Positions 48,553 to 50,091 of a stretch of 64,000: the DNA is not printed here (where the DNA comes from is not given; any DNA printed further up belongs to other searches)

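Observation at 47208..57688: Ten-gene co-directional module combining MBOAT + DHHW/SGNH partner with GT4s, a flippase-like protein, two methyltransferases, an epimerase and a lectin-domain GT-C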

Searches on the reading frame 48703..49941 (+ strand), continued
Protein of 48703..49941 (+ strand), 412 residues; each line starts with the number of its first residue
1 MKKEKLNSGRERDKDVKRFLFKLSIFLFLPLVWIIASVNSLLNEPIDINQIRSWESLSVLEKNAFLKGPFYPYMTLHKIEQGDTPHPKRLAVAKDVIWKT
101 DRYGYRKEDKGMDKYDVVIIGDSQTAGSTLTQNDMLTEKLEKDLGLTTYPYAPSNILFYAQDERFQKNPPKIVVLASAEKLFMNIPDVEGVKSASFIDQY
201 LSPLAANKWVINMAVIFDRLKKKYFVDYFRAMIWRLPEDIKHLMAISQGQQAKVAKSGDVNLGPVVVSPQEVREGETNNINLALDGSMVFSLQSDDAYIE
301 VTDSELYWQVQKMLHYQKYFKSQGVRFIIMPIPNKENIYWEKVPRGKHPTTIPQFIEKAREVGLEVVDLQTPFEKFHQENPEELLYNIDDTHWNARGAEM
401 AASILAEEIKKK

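Call 21: search_solved_structures(query=A1, max_evalue=1, show_alignments=2)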
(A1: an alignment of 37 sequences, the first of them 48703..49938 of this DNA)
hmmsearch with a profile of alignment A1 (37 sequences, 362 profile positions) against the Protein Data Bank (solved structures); distinct sequences matched with E-value up to 1: 6.
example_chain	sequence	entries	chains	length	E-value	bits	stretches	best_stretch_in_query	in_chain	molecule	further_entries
4o8v_A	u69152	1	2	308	6.8e-13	51.4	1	250-361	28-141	Alginate biosynthesis protein AlgJ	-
5v8e_A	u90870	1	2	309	1e-06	31.1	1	253-359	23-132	Bacillus cereus PatB1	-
5v8d_A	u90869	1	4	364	1.5e-06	30.6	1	253-359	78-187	Bacillus cereus PatB1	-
7ula_A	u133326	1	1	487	0.00054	22.1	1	259-361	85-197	Alginate biosynthesis protein AlgX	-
4knc_B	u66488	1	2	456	0.00094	21.3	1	263-361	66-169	Alginate biosynthesis protein AlgX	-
9otv_A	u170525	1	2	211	0.057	15.5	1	98-128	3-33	Lysophospholipase L1-like esterase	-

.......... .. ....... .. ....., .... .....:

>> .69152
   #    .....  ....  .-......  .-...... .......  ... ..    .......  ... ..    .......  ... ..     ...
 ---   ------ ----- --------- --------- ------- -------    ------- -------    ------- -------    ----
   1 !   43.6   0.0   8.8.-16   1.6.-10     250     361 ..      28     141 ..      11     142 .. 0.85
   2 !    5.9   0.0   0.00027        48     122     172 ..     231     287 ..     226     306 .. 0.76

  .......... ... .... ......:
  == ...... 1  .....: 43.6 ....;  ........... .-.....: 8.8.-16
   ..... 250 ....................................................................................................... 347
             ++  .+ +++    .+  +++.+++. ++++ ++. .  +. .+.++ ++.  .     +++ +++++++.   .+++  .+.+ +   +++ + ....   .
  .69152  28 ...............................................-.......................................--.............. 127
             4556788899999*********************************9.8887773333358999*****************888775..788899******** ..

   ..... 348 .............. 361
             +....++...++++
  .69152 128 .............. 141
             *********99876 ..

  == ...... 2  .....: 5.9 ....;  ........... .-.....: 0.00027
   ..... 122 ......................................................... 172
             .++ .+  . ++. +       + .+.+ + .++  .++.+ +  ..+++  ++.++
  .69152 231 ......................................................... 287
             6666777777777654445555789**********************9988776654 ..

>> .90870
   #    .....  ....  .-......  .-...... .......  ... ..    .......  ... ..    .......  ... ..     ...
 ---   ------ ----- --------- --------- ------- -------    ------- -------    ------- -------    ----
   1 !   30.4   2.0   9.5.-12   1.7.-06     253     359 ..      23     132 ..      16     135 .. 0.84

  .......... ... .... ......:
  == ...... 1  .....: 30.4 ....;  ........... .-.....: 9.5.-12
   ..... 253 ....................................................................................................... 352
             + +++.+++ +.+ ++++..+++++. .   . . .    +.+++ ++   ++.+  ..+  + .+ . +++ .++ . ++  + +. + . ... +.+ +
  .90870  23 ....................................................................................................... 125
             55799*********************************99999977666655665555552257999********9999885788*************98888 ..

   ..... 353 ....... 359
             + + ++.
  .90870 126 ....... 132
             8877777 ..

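Call 23: find_related_loci(query=A1, collection=genome_contigs, flank=10000)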
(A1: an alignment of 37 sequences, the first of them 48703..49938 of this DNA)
Query A1 (412 aa) in genome_contigs; peptide patterns used: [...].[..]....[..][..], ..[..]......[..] (x = any residue, [..] = any of these).
265 stretches matched a pattern; 208 encode a relative of the query (tblastn E <= 1e-3); the best 80 are kept; 80 distinct loci.
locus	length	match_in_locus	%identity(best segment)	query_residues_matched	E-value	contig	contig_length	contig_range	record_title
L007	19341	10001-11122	45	18-411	7e-101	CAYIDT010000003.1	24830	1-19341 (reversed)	MAG TPA_asm: uncultured Gammaproteobacteria bacterium isolate ERP119705_co1_249 genome assembly, contig: NODE_2028_lengt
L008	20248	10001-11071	35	16-412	1e-71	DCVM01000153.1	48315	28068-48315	MAG TPA_asm: Syntrophaceae bacterium UBA2188 UBA2188_contig_5184, whole genome shotgun sequence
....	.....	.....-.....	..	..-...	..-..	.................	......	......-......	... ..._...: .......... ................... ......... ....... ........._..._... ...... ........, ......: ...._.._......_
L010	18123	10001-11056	35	16-412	3e-68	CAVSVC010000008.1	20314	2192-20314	MAG: uncultured delta proteobacterium isolate MFD02809.bin.2.45 genome assembly, contig: contig_136937, whole genome sho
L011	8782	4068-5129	34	16-410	2e-62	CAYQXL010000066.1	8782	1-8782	MAG TPA_asm: uncultured Pseudomonadota bacterium isolate SRP220891_co4_98 genome assembly, contig: NODE_14215_length_878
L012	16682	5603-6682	34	16-411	3e-61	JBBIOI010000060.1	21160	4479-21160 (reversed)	MAG: Deltaproteobacteria bacterium isolate TCS170221_bin_276 NODE_2056_length_21160_cov_4.10531, whole genome shotgun se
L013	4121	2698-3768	35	19-405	4e-61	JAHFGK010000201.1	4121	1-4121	MAG: Candidatus Omnitrophota bacterium isolate nzgw313 NODE_45862_length_4122_cov_3.635591, whole genome shotgun sequenc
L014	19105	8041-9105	34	16-410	1e-59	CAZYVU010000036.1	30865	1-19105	MAG TPA_asm: uncultured Pseudomonadota bacterium isolate SRP278314_co2_188 genome assembly, contig: NODE_2028_length_308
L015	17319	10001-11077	35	16-412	1e-58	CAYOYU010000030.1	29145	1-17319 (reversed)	MAG TPA_asm: uncultured Syntrophorhabdaceae bacterium isolate binchicken_co232_11 genome assembly, contig: NODE_2829_len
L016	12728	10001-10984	34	45-412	1e-58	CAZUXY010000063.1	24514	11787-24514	MAG TPA_asm: uncultured Leptospirales bacterium isolate binchicken_co27_239 genome assembly, contig: NODE_3571_length_24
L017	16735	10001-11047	32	25-412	1e-58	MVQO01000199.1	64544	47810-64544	MAG: Syntrophorhabdus sp. PtaB.Bin027 A4E59_contig000204, whole genome shotgun sequence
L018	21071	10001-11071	34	21-412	1e-57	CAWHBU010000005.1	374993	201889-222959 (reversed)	MAG: uncultured delta proteobacterium isolate MFD03726.bin.2.155 genome assembly, contig: contig_11286, whole genome sho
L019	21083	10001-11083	34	11-410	1e-57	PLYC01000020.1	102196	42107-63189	MAG: Candidatus Doudnabacteria bacterium isolate palsa_1336 73.20120700_P3D.308_contig_10016, whole genome shotgun seque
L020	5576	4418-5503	34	15-410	3e-57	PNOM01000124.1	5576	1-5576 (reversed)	MAG: Syntrophus sp. (in: bacteria) isolate SW.010 SW_1010864_5576, whole genome shotgun sequence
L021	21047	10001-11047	32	25-412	2e-57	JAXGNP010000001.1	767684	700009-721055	MAG: Syntrophorhabdus sp. isolate AnMBR.bin259 bin259_1, whole genome shotgun sequence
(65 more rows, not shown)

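Call 26: predict_structure(alignment_id=A1)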
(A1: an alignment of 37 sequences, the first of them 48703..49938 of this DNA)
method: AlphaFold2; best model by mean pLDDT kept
length: 412 residues; sequences in the alignment: 37
mean_pLDDT: 85.6   pTM: 0.82
mean pLDDT of the five models: 85.6, 85.4, 85.3, 84.8, 82.1
residues with pLDDT >= 90: 226; 70-90: 137; 50-70: 28; < 50: 21
segments of 3 or more residues with pLDDT < 50: 255-273
pLDDT, mean of each block of 10 residues (from residue 1): 75 93 91 77 76 91 91 94 73 93 96 96 93 98 98 92 92 91 80 75 85 89 74 75 78 49 39 51 88 71 93 95 97 93 88 95 98 98 94 96 98 90
secondary structure, 60 per line:
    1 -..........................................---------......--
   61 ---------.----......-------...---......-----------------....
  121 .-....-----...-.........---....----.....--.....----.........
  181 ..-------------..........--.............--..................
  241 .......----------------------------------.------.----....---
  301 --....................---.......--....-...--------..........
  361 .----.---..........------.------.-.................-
elements in order: H2-43 H53-57 E75-80 E94-99 E117-121 H123-126 H136-144 E148-151 H156-160 H163-167 E172-178 H179-182 H196-205 H208-220 H223-247 H294-297 H303-322 E326-332 H335-338 H351-361 H370-379 H395-411

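Call 56: find_encoding_contigs(protein=P0055, flank=8000, max_places=1)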
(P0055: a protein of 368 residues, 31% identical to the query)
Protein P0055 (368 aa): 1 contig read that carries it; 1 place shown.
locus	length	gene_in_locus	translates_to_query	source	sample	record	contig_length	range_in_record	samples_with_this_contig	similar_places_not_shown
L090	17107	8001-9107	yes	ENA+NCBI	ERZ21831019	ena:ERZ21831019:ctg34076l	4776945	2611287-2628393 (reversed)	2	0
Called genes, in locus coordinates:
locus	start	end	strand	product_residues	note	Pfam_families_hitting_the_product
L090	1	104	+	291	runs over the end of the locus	PF20102:DUF6492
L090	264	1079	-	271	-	PF05050:Methyltransf_21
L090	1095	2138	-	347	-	PF01757:Acyl_transf_3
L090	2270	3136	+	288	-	PF00535:Glycos_transf_2, PF13641:Glyco_tranf_2_3, PF13632:Glyco_trans_2_3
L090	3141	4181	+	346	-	-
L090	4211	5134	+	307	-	PF22882:GT-D-like (weak)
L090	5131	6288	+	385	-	PF13524:Glyco_trans_1_2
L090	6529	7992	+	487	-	PF03062:MBOAT, PF13813:MBOAT_2 (weak)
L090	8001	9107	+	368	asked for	PF16822:ALGX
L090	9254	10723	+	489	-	PF03062:MBOAT, PF13813:MBOAT_2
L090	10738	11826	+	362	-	-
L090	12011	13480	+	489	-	PF03062:MBOAT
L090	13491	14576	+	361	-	-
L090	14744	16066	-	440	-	PF00534:Glycos_transf_1, PF13692:Glyco_trans_1_4, PF20706:GT4-conflict (weak)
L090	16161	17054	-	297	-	PF00535:Glycos_transf_2, PF13641:Glyco_tranf_2_3, PF10111:Glyco_tranf_2_2 (weak), PF13712:Glyco_tranf_2_5 (weak), PF13632:Glyco_trans_2_3 (weak)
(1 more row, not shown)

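Call 57: find_encoding_contigs(protein=P0067, flank=8000, max_places=1)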
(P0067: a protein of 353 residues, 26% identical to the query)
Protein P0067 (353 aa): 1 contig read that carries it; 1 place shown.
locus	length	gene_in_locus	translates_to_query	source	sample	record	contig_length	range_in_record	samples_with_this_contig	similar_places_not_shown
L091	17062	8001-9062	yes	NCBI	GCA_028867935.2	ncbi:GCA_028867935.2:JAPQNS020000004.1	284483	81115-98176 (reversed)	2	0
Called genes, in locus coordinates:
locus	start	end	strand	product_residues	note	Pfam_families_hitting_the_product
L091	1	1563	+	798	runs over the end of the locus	-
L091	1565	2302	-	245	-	PF19567:CpsB_CapC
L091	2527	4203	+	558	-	PF00664:ABC_membrane, PF00005:ABC_tran, PF02463:SMC_N (faint)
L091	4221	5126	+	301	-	PF00535:Glycos_transf_2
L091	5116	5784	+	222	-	PF02348:CTP_transf_3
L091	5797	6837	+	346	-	PF03102:NeuB, PF08666:SAF (weak)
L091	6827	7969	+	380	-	PF02350:Epimerase_2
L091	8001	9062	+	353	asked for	PF16822:ALGX (weak)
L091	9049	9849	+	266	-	-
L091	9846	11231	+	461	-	-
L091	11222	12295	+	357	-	PF00534:Glycos_transf_1, PF13692:Glyco_trans_1_4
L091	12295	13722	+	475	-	PF03062:MBOAT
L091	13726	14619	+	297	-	-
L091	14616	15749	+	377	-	PF13439:Glyco_transf_4, PF13477:Glyco_trans_4_2 (weak), PF13579:Glyco_trans_4_4, PF00534:Glycos_transf_1, PF13692:Glyco_trans_1_4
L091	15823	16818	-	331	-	PF01209:Ubie_methyltran, PF02527:GidB (weak), PF05175:MTS (weak), PF13489:Methyltransf_23, PF13649:Methyltransf_25, PF13847:Methyltransf_31, PF08241:Methyltransf_11, PF08242:Methyltransf_12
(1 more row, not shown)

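Call 58: find_encoding_contigs(protein=P0011, flank=10000, max_places=1)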
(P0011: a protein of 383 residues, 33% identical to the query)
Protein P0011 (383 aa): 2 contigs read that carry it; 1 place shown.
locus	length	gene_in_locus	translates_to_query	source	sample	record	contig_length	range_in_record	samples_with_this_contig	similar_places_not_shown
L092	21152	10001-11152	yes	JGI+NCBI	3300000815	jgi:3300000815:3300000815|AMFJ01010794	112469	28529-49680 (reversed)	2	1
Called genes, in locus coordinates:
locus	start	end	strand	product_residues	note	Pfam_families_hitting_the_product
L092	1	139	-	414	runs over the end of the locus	PF08421:Methyltransf_13, PF13489:Methyltransf_23, PF08242:Methyltransf_12 (faint), PF08484:Methyltransf_14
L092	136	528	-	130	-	PF07883:Cupin_2 (weak)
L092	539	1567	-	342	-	PF01073:3Beta_HSD, PF01370:Epimerase, PF02719:Polysacc_synt_2, PF04321:RmlD_sub_bind, PF13460:NAD_binding_10 (faint), PF16363:GDP_Man_Dehyd, PF07993:NAD_binding_4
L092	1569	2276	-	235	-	PF00535:Glycos_transf_2, PF10111:Glyco_tranf_2_2 (weak)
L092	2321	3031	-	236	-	PF13641:Glyco_tranf_2_3, PF00535:Glycos_transf_2, PF10111:Glyco_tranf_2_2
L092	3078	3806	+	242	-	PF05148:Methyltransf_8, PF01209:Ubie_methyltran (weak), PF13489:Methyltransf_23, PF13847:Methyltransf_31, PF08241:Methyltransf_11, PF08242:Methyltransf_12, PF13649:Methyltransf_25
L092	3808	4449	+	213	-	PF13489:Methyltransf_23, PF00891:Methyltransf_2, PF13847:Methyltransf_31, PF02390:Methyltransf_4 (faint), PF08241:Methyltransf_11, PF08242:Methyltransf_12, PF13649:Methyltransf_25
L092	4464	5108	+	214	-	-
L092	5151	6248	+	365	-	PF00155:Aminotran_1_2, PF01041:DegT_DnrJ_EryC1, PF00266:Aminotran_5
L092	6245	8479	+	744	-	PF13231:PMT_2, PF02366:PMT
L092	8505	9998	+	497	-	PF03062:MBOAT, PF13813:MBOAT_2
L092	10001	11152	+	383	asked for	PF16822:ALGX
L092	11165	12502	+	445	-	-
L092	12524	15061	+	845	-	PF00754:F5_F8_type_C, PF22633:F5_F8_type_C_2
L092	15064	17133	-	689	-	PF13231:PMT_2 (weak)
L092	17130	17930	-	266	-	PF02475:TRM5-TYW2_MTfase (weak), PF05050:Methyltransf_21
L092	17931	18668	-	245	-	PF01209:Ubie_methyltran, PF03141:Methyltransf_29 (weak), PF13489:Methyltransf_23, PF06325:PrmA (weak), PF13847:Methyltransf_31, PF08241:Methyltransf_11, PF08242:Methyltransf_12, PF13649:Methyltransf_25, +1 more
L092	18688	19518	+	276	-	PF00535:Glycos_transf_2, PF13641:Glyco_tranf_2_3 (weak)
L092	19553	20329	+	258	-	PF25084:LbH_EIF2B (faint), PF00132:Hexapep, PF14602:Hexapep_2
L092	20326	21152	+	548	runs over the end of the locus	-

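Call 75: search_protein_representatives(alignment_id=A1)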
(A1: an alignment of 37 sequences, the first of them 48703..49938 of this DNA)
Query: 37 sequences, 362 profile positions. Proteins with E-value up to 0.001 (for the whole library): 17561; up to 1e-10: 3259; up to 1e-30: 508. The best 150 are listed.
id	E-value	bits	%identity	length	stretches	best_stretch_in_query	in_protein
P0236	1.5e-139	481.3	-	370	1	1-361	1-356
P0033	9.5e-137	472.1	-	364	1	1-361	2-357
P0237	7.8e-131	452.6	-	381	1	1-361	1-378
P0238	5.4e-127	440.0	-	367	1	1-361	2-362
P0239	1.1e-126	439.0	-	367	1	3-359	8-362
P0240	1.1e-125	435.7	-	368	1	1-361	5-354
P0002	7.4e-125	433.0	-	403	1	1-361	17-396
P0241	2.5e-124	431.2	-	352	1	6-361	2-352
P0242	3.0e-124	431.0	-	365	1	3-361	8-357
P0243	2.5e-122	424.6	-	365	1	11-360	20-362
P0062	5.6e-122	423.5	-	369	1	1-361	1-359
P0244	1.1e-121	422.5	-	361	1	1-360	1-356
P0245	1.9e-121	421.8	-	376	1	1-361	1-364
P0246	1.1e-120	419.3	-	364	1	1-359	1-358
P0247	2.2e-120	418.3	-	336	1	19-360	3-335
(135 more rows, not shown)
